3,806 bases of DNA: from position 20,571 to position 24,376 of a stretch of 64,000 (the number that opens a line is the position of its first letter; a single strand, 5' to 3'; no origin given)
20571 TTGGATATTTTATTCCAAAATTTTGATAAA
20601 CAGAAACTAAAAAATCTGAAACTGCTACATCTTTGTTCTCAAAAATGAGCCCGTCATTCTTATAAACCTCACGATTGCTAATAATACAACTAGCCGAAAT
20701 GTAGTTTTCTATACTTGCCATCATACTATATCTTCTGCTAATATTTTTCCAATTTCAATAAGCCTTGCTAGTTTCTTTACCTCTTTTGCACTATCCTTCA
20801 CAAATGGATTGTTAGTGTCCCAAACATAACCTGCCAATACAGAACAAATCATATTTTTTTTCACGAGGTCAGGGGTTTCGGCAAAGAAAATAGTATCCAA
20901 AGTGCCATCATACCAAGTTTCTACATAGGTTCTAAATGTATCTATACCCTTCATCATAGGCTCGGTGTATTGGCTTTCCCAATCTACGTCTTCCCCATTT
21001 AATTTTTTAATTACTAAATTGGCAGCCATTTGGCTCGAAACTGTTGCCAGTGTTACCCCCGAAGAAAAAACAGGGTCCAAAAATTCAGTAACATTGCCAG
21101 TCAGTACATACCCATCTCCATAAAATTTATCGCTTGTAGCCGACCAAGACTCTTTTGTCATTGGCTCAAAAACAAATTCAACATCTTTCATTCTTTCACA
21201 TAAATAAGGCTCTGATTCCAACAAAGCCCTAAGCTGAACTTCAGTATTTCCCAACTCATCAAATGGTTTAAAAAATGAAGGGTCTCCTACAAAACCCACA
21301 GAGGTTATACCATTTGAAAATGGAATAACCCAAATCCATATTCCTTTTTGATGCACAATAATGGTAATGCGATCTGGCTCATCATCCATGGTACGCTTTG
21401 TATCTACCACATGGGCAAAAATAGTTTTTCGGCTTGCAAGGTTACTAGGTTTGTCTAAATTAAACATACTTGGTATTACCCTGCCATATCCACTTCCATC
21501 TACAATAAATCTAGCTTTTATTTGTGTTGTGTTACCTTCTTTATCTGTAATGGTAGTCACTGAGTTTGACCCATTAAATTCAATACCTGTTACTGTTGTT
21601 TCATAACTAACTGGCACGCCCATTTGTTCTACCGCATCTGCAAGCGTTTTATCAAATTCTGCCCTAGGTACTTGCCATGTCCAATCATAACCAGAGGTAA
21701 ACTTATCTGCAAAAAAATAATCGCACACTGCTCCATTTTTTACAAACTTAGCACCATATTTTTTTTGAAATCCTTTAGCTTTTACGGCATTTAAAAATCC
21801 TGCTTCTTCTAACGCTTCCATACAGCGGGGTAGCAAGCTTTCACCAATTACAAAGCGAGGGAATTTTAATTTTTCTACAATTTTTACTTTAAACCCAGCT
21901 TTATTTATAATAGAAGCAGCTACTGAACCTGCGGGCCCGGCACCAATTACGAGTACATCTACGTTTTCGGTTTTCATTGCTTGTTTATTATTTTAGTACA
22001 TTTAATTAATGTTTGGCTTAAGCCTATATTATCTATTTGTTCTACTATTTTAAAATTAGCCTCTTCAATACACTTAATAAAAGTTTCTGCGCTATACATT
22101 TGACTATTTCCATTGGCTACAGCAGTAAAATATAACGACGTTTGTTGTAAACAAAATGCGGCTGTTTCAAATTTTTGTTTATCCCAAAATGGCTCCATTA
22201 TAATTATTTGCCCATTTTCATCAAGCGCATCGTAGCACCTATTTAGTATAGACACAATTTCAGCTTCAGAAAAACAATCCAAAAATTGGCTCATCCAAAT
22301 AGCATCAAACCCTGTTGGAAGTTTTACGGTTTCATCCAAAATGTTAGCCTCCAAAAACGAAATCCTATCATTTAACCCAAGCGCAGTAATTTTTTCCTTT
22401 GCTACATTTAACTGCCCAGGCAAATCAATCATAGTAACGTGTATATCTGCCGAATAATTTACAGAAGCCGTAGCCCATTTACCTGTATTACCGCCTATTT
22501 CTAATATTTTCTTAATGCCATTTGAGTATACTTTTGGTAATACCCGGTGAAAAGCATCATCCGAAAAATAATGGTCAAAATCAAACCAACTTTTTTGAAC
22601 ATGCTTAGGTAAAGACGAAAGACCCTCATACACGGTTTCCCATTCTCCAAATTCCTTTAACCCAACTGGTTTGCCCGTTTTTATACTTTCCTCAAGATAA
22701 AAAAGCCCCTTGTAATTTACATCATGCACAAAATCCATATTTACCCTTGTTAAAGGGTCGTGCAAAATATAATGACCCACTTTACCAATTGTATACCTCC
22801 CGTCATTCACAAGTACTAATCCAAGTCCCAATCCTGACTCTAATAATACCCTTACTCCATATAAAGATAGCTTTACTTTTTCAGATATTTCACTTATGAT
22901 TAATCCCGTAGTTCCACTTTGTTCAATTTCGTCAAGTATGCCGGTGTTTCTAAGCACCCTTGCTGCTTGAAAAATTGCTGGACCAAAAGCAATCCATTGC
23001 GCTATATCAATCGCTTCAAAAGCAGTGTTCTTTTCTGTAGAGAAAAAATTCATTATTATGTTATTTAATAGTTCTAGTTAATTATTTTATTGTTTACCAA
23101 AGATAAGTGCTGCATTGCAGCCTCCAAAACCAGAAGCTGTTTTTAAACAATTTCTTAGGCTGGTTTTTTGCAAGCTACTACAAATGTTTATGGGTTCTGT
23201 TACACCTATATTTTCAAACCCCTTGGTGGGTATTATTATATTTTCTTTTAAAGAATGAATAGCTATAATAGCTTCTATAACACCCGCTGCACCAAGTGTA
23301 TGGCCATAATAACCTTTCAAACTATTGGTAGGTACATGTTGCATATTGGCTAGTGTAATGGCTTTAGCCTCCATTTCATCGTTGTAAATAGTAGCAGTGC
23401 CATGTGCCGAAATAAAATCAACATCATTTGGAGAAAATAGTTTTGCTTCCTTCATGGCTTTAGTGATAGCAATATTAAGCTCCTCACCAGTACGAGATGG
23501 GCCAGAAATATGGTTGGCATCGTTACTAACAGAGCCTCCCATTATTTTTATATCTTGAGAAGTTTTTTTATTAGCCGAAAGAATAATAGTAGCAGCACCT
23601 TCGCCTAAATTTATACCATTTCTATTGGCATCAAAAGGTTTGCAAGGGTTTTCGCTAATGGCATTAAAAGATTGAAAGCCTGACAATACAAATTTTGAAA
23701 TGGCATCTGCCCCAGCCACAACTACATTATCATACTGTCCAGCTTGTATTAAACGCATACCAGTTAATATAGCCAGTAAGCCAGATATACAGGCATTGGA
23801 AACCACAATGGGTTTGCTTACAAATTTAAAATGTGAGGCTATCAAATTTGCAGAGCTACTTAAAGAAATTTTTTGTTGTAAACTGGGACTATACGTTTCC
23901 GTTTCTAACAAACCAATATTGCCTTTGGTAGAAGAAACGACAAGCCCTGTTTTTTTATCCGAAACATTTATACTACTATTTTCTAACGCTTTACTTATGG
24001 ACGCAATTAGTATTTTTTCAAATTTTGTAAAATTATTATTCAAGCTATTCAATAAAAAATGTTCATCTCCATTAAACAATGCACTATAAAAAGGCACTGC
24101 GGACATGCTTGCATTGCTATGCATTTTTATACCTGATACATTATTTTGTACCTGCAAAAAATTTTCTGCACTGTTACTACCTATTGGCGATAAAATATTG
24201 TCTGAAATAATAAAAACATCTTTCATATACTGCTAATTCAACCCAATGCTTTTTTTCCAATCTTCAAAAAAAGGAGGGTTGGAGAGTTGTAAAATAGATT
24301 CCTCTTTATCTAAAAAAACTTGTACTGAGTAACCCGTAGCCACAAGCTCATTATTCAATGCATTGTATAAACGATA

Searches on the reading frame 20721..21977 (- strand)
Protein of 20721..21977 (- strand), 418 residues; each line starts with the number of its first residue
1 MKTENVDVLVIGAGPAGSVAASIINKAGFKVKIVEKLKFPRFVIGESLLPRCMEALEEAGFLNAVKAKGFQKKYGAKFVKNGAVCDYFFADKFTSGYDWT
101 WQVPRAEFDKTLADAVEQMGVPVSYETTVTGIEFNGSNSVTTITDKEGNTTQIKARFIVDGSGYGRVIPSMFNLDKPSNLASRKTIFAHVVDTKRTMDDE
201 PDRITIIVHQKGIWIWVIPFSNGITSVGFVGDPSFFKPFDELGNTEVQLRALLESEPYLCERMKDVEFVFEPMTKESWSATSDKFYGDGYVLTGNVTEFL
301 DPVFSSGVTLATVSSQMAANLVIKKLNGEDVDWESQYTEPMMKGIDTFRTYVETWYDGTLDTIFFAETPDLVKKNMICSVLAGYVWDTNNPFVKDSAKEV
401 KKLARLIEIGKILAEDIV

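Call 22: find_encoding_contigs(protein=window:20721-21977:-, flank=10000, max_places=10)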
Protein window:20721-21977:- (418 aa): 2 contigs read that carry it; 2 places shown.
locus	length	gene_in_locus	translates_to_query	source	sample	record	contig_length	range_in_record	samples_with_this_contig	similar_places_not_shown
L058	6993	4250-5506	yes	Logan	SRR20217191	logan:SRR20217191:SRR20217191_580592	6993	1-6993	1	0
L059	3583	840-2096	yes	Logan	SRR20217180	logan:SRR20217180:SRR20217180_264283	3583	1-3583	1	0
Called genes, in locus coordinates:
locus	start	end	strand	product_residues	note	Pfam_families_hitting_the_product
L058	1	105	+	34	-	?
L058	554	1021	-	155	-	PF13505:OMP_b-brl (weak), PF13568:OMP_b-brl_2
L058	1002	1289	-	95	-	PF13568:OMP_b-brl_2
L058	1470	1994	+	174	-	PF13279:4HBT_2, PF03061:4HBT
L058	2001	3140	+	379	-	PF00109:ketoacyl-synt, PF08545:ACP_syn_III (faint), PF02801:Ketoacyl-synt_C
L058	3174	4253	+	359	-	PF21212:Dimerisation2-like_dom, PF13489:Methyltransf_23, PF00891:Methyltransf_2, PF08242:Methyltransf_12, PF13649:Methyltransf_25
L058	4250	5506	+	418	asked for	PF00070:Pyr_redox (faint), PF01266:DAO (faint), PF01494:FAD_binding_3, PF03486:HI0933_like (faint), PF04820:Trp_halogenase, PF07992:Pyr_redox_2 (faint), PF12831:FAD_oxidored, PF04820:Trp_halogenase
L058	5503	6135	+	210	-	-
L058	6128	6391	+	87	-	PF00550:PP-binding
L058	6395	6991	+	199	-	?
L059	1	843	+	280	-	?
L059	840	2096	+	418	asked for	PF00070:Pyr_redox (faint), PF01266:DAO (faint), PF01494:FAD_binding_3, PF03486:HI0933_like (faint), PF04820:Trp_halogenase, PF07992:Pyr_redox_2 (faint), PF12831:FAD_oxidored, PF04820:Trp_halogenase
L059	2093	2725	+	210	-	-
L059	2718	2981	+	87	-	PF00550:PP-binding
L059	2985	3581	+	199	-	?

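Call 88: search_protein_families(library=ncbifam, proteins=[window:20721-21977:-], max_evalue=0.00001)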
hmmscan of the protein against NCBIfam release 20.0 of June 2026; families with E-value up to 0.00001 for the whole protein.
window:20721-21977:- (418 aa): 33 families (the best 25 are shown)
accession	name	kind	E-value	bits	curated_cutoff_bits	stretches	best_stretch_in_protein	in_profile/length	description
NF033113.0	halo_ClmS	equivalog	4.5e-48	164.1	900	1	7-327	4-325/570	chloramphenicol-biosynthetic FADH2-dependent halogenase CmlS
TIGR02032.1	GG-red-SF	subfamily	5.3e-33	115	158.8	1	7-322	2-297/297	geranylgeranyl reductase family protein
NF049967.1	QhpG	equivalog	5.7e-26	91.4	240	1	8-323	1-286/423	flavin-dependent monooxygenase QhpG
NF038171.1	maturase_LodB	equivalog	7.7e-24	84.4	400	1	7-356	1-345/361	lysine-epsilon-oxidase maturase LodB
NF038174.1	maturase_GoxB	equivalog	1e-19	70.8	400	1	7-356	2-343/358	glycine oxidase maturase GoxB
NF004832.0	PRK06184.1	subfamily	5.6e-17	61.7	476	1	3-163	4-168/506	hypothetical protein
NF045655.1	MkRedMenJ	equivalog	1e-16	60.9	700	1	4-323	3-316/406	menaquinone reductase MenJ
NF006092.0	PRK08244.1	equivalog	3.3e-15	55.7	644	1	5-229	2-217/494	monooxygenase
NF041160.1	DGGPL_Thplmales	equivalog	5.5e-15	55.2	780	1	4-346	2-328/396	digeranylgeranylglycerophospholipid reductase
NF041080.1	DGGGPL_reductase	equivalog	5.3e-14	51.9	580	1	6-332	2-321/447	digeranylgeranylglycerophospholipid reductase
NF033145.1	rif_monoox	equivalog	1.6e-13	50.4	800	1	6-224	1-210/472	rifampin monooxygenase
NF005313.0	PRK06847.1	subfamily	1.3e-11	44.1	372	1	6-146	5-147/375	hypothetical protein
NF005720.0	PRK07538.1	subfamily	5.1e-10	38.8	400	1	6-173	3-174/418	hypothetical protein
NF005452.0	PRK07045.1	equivalog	1.3e-09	37.5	397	1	1-161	1-160/388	putative monooxygenase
NF004833.1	PRK06185.1-1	subfamily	1.5e-09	37.1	488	1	6-329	3-322/403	FAD-dependent oxidoreductase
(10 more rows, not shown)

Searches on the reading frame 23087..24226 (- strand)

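Call 42: search_protein_families(library=pfam, proteins=[window:23087-24226:-], max_evalue=0.001)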
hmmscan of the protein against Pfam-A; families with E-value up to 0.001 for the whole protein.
window:23087-24226:- (379 aa): 4 families
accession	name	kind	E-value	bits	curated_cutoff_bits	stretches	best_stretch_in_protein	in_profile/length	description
PF02801.28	Ketoacyl-synt_C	-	5.1e-23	81.8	20.8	1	228-337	4-118/119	Beta-ketoacyl synthase, C-terminal domain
PF00109.32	ketoacyl-synt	-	5.2e-19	69.3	20.8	1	52-219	70-249/252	Beta-ketoacyl synthase, N-terminal domain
PF08545.16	ACP_syn_III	-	7.6e-07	29.4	24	1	142-223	3-68/80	3-Oxoacyl-[acyl-carrier-protein (ACP)] synthase III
PF00108.29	Thiolase_N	-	8.4e-05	22.5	26.4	1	141-178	80-117/260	Thiolase, N-terminal domain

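Call 88: search_protein_families(library=ncbifam, proteins=[window:23087-24226:-], max_evalue=0.00001)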
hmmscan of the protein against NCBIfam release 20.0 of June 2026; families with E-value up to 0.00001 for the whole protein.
window:23087-24226:- (379 aa): 22 families
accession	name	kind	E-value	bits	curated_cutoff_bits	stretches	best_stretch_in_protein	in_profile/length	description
NF006618.0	PRK09185.1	subfamily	1.1e-67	228.8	407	1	9-378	10-392/394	beta-ketoacyl-ACP synthase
NF004618.0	PRK05952.1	equivalog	4.6e-55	187.1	455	1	62-378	50-382/384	beta-ketoacyl-ACP synthase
TIGR03150.1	fabF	equivalog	8.1e-55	186.1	493.75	1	10-376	9-406/407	beta-ketoacyl-ACP synthase II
NF005589.0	PRK07314.1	subfamily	2.6e-53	181.3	387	1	2-378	4-411/413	beta-ketoacyl-ACP synthase II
NF058662.1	cispenta_AmcF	equivalog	2.6e-50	171.5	325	1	68-377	60-368/369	cispentacin biosynthesis acyltransferase subunit AmcF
NF005490.0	PRK07103.1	equivalog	5.2e-40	137.7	445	1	123-377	146-411/414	polyketide beta-ketoacyl:acyl carrier protein synthase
NF004970.0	PRK06333.1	subfamily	3.8e-39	134.7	525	1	123-378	150-421/424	beta-ketoacyl-ACP synthase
NF005076.0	PRK06501.1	equivalog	1.7e-38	132.6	629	1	114-378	143-422/425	beta-ketoacyl-ACP synthase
NF006274.0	PRK08439.1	equivalog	9.2e-38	130.1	621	1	1-378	1-405/406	beta-ketoacyl-ACP synthase II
NF006587.0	PRK09116.1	equivalog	7.6e-37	127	470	1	125-378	144-406/408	beta-ketoacyl-ACP synthase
NF005916.1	PRK07910.1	equivalog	9.2e-36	123.6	560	1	114-378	139-417/418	KasA/KasB family beta-ketoacyl-ACP synthase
NF006434.0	PRK08722.1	equivalog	1.9e-33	115.9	759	1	6-378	8-413/414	beta-ketoacyl-ACP synthase II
NF005935.0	PRK07967.1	equivalog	1.7e-23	83.1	630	1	1-378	1-403/406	beta-ketoacyl-ACP synthase I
NF053555.1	prodigi_MBC_PigJ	equivalog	1.3e-22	79.9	900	1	125-335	492-705/759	prodigiosin MBC biosynthesis protein PigJ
NF040607.1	mycolic_Pks13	equivalog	4.6e-19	67.4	2100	1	79-335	198-473/1680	polyketide synthase Pks13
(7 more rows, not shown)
